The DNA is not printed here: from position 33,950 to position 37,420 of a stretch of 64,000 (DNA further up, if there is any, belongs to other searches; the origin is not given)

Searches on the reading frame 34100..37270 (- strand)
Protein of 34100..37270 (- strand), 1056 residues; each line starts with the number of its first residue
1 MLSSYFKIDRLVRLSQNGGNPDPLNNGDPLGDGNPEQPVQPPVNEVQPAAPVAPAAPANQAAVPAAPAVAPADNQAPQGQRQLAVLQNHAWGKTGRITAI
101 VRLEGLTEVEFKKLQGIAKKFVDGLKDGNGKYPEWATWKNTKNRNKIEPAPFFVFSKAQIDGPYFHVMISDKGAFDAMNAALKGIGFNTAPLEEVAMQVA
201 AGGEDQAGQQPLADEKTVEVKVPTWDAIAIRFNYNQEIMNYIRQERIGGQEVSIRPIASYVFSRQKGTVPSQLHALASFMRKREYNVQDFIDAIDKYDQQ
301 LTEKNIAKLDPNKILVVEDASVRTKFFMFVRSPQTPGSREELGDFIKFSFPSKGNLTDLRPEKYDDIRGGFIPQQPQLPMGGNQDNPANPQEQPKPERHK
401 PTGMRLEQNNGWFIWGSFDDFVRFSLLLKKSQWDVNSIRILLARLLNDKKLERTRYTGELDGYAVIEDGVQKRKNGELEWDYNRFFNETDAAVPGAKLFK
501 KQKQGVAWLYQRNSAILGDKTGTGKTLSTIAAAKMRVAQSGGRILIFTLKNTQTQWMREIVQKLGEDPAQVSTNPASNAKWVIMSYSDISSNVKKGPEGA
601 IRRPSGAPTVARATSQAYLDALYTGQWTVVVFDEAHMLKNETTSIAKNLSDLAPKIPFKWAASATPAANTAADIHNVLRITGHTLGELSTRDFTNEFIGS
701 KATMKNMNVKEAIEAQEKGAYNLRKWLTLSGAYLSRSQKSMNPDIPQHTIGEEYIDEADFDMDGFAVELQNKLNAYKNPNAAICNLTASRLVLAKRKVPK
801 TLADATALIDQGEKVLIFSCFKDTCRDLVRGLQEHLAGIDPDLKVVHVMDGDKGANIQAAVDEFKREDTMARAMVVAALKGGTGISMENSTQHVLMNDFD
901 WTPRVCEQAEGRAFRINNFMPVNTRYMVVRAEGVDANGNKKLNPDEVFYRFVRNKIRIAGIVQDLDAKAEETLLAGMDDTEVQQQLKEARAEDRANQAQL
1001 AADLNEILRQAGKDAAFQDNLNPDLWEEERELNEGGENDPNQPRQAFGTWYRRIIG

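Call 11: search_protein_families(library=phrogs, proteins=[window:34100-37270:-], max_evalue=0.001)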
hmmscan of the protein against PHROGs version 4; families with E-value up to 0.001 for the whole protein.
window:34100-37270:- (1056 aa): 4 families
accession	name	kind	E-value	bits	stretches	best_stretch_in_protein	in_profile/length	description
phrog_62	-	DNA, RNA and nucleotide metabolism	2.1e-49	169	1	381-937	644-1117/1881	DNA helicase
phrog_16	-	DNA, RNA and nucleotide metabolism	1.1e-14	54.6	1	448-868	249-542/986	DNA helicase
phrog_29996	-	unknown function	3.8e-08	32.7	0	811-918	1030-1130/1189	-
phrog_11801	-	other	6.2e-07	27.9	0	837-1002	1379-1535/2269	DNA methyltransferase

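Call 46: search_protein_families(library=pfam, proteins=[window:34100-37270:-], max_evalue=0.01)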
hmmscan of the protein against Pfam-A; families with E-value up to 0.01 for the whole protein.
window:34100-37270:- (1056 aa): 4 families
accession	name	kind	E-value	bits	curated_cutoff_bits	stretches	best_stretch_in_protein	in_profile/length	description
PF00176.29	SNF2-rel_dom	-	2.9e-17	63.1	24.9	1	502-747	2-231/290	SNF2-related domain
PF00270.35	DEAD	-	4.3e-07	30.3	26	1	501-671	3-164/167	DEAD/DEAH box helicase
PF00271.37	Helicase_C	-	7.2e-07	29.9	23.5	1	808-917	11-110/110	Helicase conserved C-terminal domain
PF04851.21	ResIII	-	1.8e-05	25.2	22.5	1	510-649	21-150/164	Type III restriction enzyme, res subunit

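Call 101: search_dna_similar(query=window:34100-37270:-, collection=phages, mode=protein, max_rows=15, max_evalue=0.00001)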
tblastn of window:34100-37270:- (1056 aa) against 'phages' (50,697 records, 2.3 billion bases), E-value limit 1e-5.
Records with a match: 20; places in all: 20; records where one place covers at least 80% of the query: 0.
Best place of each record, by identity: <60% 20.
By first word of the organism name: Caulobacter 9; Gordonia 8; Bacteriophage 2; Bacteroides 1.
By host as written in the record: Gordonia terrae 3612 7; Caulobacter vibrioides CB15 4; - 2; Caulobacter crescentus 2; Caulobacter vibrioides 2; Bacteroides salyersiae BG8 1; Gordonia sp. 1; Caulobacter crescentus NA1000 1.
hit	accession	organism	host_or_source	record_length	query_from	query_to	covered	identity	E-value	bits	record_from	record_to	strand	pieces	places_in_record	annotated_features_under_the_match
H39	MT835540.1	Bacteriophage sp.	human fecal samples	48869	487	969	46%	26.4%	1e-23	114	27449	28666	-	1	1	record has no annotation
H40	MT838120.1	Bacteriophage sp.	human fecal samples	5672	499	928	41%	23.1%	8e-11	72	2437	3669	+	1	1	record has no annotation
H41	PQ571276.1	Bacteroides phage BS-TP3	Bacteroides salyersiae BG8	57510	499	928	41%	23.1%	9e-11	72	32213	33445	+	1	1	DNA helicase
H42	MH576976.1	Gordonia phage Teatealatte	Gordonia terrae 3612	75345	629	989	34%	25.1%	3e-6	58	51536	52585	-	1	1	58: DNA helicase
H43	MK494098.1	Gordonia phage Tredge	Gordonia terrae 3612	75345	629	989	34%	25.1%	3e-6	58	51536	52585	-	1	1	57: DNA helicase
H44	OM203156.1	Gordonia phage Niagara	Gordonia sp.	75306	629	989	34%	25.1%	3e-6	58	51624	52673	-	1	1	57: DNA helicase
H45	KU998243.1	Gordonia phage Kvothe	Gordonia terrae 3612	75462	629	989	34%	25.1%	3e-6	58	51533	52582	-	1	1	56: DNA helicase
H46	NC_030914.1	Gordonia phage Kvothe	Gordonia terrae 3612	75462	629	989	34%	25.1%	3e-6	58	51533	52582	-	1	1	56: DNA helicase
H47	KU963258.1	Gordonia phage Katyusha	Gordonia terrae 3612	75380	629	989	34%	25.1%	4e-6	57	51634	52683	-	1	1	57: DNA helicase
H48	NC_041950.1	Gordonia phage Katyusha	Gordonia terrae 3612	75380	629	989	34%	25.1%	4e-6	57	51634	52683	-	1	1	57: DNA helicase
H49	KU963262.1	Gordonia phage Benczkowski14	Gordonia terrae 3612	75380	629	989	34%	25.1%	4e-6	57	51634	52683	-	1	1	57: DNA helicase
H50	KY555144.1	Caulobacter phage Ccr5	Caulobacter crescentus NA1000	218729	786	916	12%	31.3%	9e-6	56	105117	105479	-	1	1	hypothetical protein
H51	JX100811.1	Caulobacter virus Karma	Caulobacter crescentus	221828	786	916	12%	31.3%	9e-6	56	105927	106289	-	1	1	putative DNA helicase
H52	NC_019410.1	Caulobacter virus Karma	Caulobacter crescentus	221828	786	916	12%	31.3%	9e-6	56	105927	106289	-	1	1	putative DNA helicase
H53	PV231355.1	Caulobacter phage RBC11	Caulobacter vibrioides CB15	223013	786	916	12%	31.3%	9e-6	56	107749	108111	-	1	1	hypothetical protein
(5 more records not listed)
